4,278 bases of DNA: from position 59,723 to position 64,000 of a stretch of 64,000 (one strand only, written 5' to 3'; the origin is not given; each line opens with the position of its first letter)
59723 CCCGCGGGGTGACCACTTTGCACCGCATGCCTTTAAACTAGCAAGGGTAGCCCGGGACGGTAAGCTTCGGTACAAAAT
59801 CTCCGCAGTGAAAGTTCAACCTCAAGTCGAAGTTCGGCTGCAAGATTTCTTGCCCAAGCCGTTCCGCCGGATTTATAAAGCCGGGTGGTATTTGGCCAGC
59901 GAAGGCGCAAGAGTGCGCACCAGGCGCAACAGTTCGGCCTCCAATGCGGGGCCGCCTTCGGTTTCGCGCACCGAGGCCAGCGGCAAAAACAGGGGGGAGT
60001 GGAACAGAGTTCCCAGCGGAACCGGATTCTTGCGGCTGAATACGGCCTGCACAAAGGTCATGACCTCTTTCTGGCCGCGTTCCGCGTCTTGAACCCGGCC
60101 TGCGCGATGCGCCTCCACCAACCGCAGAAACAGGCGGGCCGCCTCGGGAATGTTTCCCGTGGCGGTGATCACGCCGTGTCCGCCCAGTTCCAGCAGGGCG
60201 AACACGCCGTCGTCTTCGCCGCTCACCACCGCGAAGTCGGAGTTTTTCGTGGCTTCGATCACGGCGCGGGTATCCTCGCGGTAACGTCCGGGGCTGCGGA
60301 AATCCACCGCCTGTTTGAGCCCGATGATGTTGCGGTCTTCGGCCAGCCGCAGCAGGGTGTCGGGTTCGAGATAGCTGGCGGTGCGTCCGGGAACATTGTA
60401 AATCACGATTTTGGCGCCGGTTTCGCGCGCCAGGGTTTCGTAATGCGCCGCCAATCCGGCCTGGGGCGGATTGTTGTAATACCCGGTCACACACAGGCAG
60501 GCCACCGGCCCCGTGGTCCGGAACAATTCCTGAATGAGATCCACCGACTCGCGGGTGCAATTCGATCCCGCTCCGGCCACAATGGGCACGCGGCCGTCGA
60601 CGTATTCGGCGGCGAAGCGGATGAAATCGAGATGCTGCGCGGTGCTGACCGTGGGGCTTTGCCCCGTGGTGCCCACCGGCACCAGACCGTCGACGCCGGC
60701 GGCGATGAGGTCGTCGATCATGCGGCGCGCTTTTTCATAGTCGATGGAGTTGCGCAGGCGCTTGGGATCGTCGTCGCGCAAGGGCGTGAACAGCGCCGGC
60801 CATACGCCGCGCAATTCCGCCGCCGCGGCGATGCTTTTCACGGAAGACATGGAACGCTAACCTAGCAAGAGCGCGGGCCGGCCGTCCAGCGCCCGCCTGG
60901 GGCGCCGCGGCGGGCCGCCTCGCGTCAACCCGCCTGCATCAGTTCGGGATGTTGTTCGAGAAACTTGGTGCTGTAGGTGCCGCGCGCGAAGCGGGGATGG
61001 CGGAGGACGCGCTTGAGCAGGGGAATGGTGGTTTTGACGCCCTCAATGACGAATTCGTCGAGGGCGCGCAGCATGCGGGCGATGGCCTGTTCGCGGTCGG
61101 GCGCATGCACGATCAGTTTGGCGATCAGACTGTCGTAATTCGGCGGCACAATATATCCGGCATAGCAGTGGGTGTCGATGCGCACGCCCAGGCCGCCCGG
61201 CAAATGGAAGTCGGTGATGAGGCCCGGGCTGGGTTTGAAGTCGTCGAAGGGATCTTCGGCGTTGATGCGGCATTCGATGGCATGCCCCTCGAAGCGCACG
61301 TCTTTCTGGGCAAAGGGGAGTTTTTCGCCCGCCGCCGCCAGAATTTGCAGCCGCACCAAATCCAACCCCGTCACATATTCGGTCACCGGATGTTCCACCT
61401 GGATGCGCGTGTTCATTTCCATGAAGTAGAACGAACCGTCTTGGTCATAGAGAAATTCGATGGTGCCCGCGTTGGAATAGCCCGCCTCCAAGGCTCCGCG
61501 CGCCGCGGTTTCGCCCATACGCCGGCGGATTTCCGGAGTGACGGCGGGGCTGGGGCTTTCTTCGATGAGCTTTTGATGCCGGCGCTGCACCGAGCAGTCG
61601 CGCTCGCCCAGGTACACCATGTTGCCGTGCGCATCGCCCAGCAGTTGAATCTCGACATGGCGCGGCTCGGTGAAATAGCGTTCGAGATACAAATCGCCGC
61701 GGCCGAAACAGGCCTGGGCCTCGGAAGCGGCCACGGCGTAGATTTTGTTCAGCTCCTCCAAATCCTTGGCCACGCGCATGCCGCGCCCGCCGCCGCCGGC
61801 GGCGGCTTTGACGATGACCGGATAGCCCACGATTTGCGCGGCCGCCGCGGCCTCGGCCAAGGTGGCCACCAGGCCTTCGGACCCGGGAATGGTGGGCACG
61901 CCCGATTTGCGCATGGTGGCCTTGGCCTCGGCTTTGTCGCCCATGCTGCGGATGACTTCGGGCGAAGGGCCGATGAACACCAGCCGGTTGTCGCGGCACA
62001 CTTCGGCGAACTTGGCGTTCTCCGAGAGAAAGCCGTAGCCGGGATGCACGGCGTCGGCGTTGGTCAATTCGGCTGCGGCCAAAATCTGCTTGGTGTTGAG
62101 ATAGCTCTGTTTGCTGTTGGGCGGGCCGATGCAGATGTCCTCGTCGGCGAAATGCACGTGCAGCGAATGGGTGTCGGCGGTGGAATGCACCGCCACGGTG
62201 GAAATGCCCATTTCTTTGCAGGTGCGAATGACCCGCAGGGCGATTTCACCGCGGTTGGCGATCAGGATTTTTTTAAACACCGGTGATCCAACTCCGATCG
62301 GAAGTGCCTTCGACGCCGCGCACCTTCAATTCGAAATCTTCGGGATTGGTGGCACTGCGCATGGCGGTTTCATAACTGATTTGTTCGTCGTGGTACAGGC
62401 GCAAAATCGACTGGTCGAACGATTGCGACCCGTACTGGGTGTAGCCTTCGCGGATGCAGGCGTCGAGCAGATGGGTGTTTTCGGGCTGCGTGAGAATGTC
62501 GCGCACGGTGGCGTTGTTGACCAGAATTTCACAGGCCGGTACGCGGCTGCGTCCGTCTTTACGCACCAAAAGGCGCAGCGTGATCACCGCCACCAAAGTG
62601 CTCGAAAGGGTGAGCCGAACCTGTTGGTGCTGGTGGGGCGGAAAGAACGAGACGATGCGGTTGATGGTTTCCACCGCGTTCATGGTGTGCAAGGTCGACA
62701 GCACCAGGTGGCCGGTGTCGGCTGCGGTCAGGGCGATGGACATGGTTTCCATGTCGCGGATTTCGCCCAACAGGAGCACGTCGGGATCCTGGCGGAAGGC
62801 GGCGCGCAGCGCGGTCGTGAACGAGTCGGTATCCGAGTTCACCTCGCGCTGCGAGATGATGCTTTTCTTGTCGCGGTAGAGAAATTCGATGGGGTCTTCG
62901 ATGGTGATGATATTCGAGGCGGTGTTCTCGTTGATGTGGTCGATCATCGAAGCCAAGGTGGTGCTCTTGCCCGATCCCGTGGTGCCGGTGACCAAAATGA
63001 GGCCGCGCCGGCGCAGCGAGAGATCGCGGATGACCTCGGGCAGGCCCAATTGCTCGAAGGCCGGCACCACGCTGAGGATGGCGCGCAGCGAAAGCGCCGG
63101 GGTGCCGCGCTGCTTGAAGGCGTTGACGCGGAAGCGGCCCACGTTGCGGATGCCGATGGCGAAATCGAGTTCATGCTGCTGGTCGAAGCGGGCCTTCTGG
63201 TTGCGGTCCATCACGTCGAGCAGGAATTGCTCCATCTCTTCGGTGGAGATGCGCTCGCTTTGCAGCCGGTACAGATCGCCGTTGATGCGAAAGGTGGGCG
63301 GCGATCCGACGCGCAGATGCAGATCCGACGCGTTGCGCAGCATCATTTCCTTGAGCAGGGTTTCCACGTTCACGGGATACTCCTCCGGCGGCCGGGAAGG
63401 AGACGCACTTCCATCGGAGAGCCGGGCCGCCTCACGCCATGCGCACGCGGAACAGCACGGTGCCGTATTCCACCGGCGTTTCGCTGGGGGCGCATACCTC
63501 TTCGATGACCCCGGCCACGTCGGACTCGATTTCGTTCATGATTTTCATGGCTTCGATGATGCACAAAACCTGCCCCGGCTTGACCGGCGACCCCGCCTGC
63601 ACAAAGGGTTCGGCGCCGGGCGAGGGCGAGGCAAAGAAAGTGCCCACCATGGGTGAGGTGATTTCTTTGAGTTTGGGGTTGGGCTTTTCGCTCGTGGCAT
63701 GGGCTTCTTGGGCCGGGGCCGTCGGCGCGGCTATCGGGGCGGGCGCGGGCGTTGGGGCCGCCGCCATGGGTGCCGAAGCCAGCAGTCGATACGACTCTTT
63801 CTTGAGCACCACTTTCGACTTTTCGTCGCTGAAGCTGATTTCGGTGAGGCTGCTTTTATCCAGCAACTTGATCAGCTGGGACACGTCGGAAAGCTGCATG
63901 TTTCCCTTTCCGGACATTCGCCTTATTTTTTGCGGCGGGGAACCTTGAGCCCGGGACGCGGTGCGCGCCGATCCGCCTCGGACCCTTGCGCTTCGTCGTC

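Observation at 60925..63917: pilT inserted between accB and accC with translational overlap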

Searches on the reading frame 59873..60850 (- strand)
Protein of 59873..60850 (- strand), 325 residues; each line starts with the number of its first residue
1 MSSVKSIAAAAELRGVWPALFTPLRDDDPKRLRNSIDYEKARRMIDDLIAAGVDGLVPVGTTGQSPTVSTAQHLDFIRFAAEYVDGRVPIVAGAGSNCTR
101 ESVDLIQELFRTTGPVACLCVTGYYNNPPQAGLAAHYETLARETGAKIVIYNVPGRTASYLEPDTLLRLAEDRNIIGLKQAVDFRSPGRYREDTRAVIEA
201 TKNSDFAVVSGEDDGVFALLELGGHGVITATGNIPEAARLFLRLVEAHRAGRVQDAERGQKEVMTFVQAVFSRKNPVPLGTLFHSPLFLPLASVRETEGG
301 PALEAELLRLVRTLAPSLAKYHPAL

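Call 3: search_protein_families(library=ncbifam, proteins=[window:59873-60850:-])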
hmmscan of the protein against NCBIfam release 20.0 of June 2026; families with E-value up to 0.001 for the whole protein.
window:59873-60850:- (325 aa): 7 families
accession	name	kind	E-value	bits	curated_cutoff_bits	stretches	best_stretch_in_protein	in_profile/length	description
TIGR00674.1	dapA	equivalog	2.3e-60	203.9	206.15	1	16-284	2-254/286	4-hydroxy-tetrahydrodipicolinate synthase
TIGR02313.1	HpaI-NOT-DapA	exception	1.7e-35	122.3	396.7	1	14-282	2-256/294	2,4-dihydroxyhept-2-ene-1,7-dioic acid aldolase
NF003164.0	PRK04147.1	equivalog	2.6e-23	82.8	281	1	11-272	2-247/294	N-acetylneuraminate lyase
NF002958.0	PRK03620.1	subfamily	5.4e-18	64.9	278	1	34-181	26-168/307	5-dehydro-4-deoxyglucarate dehydratase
TIGR00683.1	nanA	equivalog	1.8e-17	63.6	382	1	13-271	1-243/293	N-acetylneuraminate lyase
TIGR03249.1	KdgD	equivalog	7.4e-15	54.8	373.95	1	34-181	24-167/299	5-dehydro-4-deoxyglucarate dehydratase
NF040954.1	Arch_KDGaldase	equivalog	1.8e-11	43.9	390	1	33-267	14-232/288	bifunctional 2-dehydro-3-deoxy-phosphogluconate/2-dehydro-3-deoxy-6-phosphogalactonate aldolase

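Call 4: search_protein_families(library=pfam, proteins=[window:59873-60850:-])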
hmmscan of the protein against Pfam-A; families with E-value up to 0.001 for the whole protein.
window:59873-60850:- (325 aa): 1 family
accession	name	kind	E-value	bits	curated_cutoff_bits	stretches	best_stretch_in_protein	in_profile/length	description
PF00701.28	DHDPS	-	8.1e-57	192.6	22.1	1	14-283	3-256/289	Dihydrodipicolinate synthetase family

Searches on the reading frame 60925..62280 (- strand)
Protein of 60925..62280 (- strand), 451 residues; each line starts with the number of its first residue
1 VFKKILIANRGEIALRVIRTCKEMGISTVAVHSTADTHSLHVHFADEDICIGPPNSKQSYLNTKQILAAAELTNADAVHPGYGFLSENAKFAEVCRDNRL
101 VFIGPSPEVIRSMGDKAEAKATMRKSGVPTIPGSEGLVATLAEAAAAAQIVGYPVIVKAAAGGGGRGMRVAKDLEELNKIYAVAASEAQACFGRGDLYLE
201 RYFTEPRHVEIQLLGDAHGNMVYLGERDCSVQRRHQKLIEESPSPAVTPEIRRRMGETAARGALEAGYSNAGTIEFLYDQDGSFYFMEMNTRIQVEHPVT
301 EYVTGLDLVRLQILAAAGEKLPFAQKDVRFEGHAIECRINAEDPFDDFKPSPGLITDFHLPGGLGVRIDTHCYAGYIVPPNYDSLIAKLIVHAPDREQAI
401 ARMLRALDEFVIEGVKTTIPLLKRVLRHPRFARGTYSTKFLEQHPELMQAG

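Call 3: search_protein_families(library=ncbifam, proteins=[window:60925-62280:-])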
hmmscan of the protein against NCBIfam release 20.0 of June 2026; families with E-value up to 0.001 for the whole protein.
window:60925-62280:- (451 aa): 32 families (the best 25 are shown)
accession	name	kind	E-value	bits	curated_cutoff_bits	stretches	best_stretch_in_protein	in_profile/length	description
NF006367.0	PRK08591.1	subfamily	1.6e-218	725.9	597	1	1-445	1-445/451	acetyl-CoA carboxylase biotin carboxylase subunit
TIGR00514.1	accC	equivalog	5.9e-215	714.3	626.5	1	1-446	1-446/449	acetyl-CoA carboxylase biotin carboxylase subunit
NF006406.0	PRK08654.1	equivalog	3.6e-200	665.7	739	1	1-448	1-447/499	acetyl-CoA carboxylase biotin carboxylase subunit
NF004085.0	PRK05586.1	equivalog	3e-199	662.5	723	1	1-444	1-444/448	acetyl-CoA carboxylase biotin carboxylase subunit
NF009471.0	PRK12833.1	equivalog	6.5e-184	611.8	686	1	3-444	6-447/467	acetyl-CoA carboxylase biotin carboxylase subunit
NF006286.0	PRK08462.1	equivalog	2.7e-183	609.9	740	1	2-444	4-444/445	acetyl-CoA carboxylase biotin carboxylase subunit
NF009554.0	PRK12999.1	equivalog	1.5e-182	609.2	965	1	1-450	4-461/1147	pyruvate carboxylase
NF005525.0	PRK07178.1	equivalog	1.2e-180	601.2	768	1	1-449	1-447/471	acetyl-CoA carboxylase biotin carboxylase subunit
TIGR01235.1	pyruv_carbox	equivalog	7.1e-166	553.7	1114.45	1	4-449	1-456/1143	pyruvate carboxylase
NF006287.0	PRK08463.1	equivalog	2.7e-163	544.2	775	1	1-444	1-444/479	acetyl-CoA carboxylase subunit A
TIGR02712.1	urea_carbox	equivalog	2.9e-160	535.4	1303.85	1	2-444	1-442/1201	urea carboxylase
TIGR01369.1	CPSaseII_lrg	equivalog_domain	5e-21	74.1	1027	2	90-325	644-873/1052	carbamoyl-phosphate synthase (glutamine-hydrolyzing) large subunit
NF003671.0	PRK05294.1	equivalog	3.2e-18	64.8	599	2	90-322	641-867/1058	carbamoyl-phosphate synthase large subunit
TIGR01205.1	D_ala_D_alaTIGR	subfamily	2.5e-09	36.5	245.65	1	100-291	91-285/318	D-alanine--D-alanine ligase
NF009404.0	PRK12767.1-3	equivalog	3e-08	32.9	316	1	91-187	87-181/344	carbamoyl phosphate synthase-like protein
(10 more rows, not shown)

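Call 4: search_protein_families(library=pfam, proteins=[window:60925-62280:-])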
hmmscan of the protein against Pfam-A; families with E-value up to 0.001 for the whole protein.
window:60925-62280:- (451 aa): 5 families
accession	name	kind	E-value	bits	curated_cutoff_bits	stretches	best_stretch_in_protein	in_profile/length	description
PF02786.22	CPSase_L_D2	-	4.3e-74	249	19.8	1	115-322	1-209/211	Carbamoyl-phosphate synthase L chain, ATP binding domain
PF00289.28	Biotin_carb_N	-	4.1e-47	159.7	25.5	1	1-110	1-110/110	Biotin carboxylase, N-terminal domain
PF02785.25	Biotin_carb_C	-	8.4e-43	145.3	32.4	1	336-443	1-108/108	Biotin carboxylase C-terminal domain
PF07478.18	Dala_Dala_lig_C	-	1.1e-06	28.7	24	1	146-291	30-174/204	D-ala D-ala ligase C-terminus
PF02222.28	ATP-grasp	-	7.5e-05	22.9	27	1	138-290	16-160/179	ATP-grasp domain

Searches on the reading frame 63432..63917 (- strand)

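Call 3: search_protein_families(library=ncbifam, proteins=[window:63432-63917:-])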
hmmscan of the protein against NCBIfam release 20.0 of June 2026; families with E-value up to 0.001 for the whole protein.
window:63432-63917:- (161 aa): 18 families
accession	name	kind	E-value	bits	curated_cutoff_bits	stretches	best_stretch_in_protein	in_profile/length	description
TIGR00531.1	BCCP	equivalog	5.1e-45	153.7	115.2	1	7-159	1-155/156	acetyl-CoA carboxylase biotin carboxyl carrier protein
NF005457.0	PRK07051.1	equivalog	5.3e-19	68.2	87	1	84-158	4-78/80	acetyl-CoA carboxylase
NF006761.0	PRK09282.1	domain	3.6e-18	65.4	402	1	25-159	467-590/591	pyruvate carboxylase subunit B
NF004173.0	PRK05641.1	equivalog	6.7e-11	43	199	1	27-155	27-149/153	putative acetyl-CoA carboxylase biotin carboxyl carrier protein subunit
NF047903.1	MmDecMmdC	equivalog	8.5e-10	39.2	200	1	47-150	17-123/132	methylmalonyl-CoA decarboxylase subunit gamma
NF005117.0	PRK06549.1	equivalog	6.6e-09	36.4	159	1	48-156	24-127/130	acetyl-CoA carboxylase biotin carboxyl carrier protein subunit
TIGR01108.1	oadA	equivalog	6.6e-08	31.5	756.5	1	65-154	499-581/582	sodium-extruding oxaloacetate decarboxylase subunit alpha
NF009554.0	PRK12999.1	equivalog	9.3e-08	30.3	965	1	95-158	1080-1145/1147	pyruvate carboxylase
NF010643.0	PRK14040.1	subfamily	1.1e-07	30.7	892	1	69-157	512-593/595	oxaloacetate decarboxylase subunit alpha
TIGR01348.1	PDHac_trf_long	equivalog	3.3e-06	25.9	552.1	1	53-153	124-223/587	dihydrolipoyllysine-residue acetyltransferase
NF008814.0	PRK11854.1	equivalog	6.6e-06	24.8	722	1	61-159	185-281/637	pyruvate dehydrogenase complex dihydrolipoyllysine-residue acetyltransferase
NF010645.0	PRK14042.1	equivalog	9.3e-06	24.6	1182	1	105-160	540-595/596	pyruvate carboxylase subunit B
NF011457.0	PRK14875.1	equivalog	1.8e-05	23.9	307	1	105-158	24-77/372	acetoin dehydrogenase dihydrolipoyllysine-residue acetyltransferase subunit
TIGR02712.1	urea_carbox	equivalog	2.2e-05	22.4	1303.85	1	84-156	1133-1198/1201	urea carboxylase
TIGR01347.1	sucB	equivalog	2.9e-05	23.5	378.65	1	107-159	23-75/404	dihydrolipoyllysine-residue succinyltransferase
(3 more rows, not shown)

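Call 4: search_protein_families(library=pfam, proteins=[window:63432-63917:-])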
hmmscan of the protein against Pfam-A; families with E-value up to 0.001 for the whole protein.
window:63432-63917:- (161 aa): 2 families
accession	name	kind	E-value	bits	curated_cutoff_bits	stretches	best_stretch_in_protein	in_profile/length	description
PF00364.28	Biotin_lipoyl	-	2.7e-22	78.8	22.1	1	84-157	1-72/73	Biotin-requiring enzyme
PF13533.13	Biotin_lipoyl_2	-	0.00051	20.2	29.8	0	105-121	15-31/32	Biotin-lipoyl like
